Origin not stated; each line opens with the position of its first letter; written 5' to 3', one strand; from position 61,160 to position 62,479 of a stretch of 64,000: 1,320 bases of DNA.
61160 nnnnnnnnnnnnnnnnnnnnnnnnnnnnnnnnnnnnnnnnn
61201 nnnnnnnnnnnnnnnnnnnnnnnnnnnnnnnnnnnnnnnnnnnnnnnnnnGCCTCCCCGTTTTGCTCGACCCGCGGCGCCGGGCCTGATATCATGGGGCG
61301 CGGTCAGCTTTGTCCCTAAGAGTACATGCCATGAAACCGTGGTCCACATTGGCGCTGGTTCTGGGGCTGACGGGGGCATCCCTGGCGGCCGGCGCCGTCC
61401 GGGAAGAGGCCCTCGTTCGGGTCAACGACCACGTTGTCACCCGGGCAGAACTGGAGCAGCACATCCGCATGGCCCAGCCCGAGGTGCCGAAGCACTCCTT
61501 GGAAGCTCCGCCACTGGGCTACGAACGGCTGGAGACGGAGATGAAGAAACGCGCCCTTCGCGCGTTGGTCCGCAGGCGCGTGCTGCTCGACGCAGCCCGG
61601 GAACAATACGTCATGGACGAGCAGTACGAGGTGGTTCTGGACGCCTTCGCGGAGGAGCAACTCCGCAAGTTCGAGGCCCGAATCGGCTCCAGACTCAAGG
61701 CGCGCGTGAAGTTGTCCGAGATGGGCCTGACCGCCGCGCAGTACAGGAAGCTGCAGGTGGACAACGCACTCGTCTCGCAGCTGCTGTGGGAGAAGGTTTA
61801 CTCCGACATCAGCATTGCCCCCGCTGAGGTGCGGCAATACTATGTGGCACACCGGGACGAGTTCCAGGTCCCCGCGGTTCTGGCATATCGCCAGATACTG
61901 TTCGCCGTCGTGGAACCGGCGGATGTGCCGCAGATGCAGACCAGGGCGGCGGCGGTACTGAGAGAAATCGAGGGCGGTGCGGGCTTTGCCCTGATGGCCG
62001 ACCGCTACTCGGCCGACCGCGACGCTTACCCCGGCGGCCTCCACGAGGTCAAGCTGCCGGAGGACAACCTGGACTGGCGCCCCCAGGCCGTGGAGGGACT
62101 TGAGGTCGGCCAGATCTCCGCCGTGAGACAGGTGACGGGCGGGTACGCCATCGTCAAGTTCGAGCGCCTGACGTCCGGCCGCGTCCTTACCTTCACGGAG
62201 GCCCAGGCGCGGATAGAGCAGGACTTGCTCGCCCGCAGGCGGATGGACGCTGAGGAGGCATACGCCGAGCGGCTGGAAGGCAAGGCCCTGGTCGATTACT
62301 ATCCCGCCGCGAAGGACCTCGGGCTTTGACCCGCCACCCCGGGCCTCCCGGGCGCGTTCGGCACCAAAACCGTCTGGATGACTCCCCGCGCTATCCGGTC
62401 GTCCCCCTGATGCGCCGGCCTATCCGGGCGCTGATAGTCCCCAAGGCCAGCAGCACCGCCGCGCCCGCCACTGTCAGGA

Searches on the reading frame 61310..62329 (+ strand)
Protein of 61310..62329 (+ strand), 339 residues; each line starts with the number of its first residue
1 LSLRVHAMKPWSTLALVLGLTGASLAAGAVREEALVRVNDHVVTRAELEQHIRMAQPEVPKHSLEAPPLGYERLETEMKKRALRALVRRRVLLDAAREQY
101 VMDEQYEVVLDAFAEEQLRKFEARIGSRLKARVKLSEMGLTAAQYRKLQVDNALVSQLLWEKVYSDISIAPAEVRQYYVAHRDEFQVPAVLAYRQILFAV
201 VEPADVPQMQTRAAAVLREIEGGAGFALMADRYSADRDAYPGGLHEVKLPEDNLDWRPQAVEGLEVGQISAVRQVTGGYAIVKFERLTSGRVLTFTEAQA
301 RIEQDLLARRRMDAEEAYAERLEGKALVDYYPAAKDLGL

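Call 11: search_protein_families(library=pfam, proteins=[window:61310-62329:+], max_evalue=0.001)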
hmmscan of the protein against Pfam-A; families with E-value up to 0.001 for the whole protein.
window:61310-62329:+ (339 aa): 4 families
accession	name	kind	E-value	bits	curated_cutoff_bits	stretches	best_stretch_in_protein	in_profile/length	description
PF13145.12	Rotamase_2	-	1.4e-08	36.1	27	1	171-299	3-120/121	PPIC-type PPIASE domain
PF13624.11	SurA_N_3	-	9.5e-06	26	27.2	1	14-158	21-161/162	SurA-like N-terminal domain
PF13616.12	Rotamase_3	-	3.7e-05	24.7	22.5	1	194-284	19-112/116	PPIC-type PPIASE domain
PF00639.27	Rotamase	-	4.4e-05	24.8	21.7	1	196-285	2-96/97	PPIC-type PPIASE domain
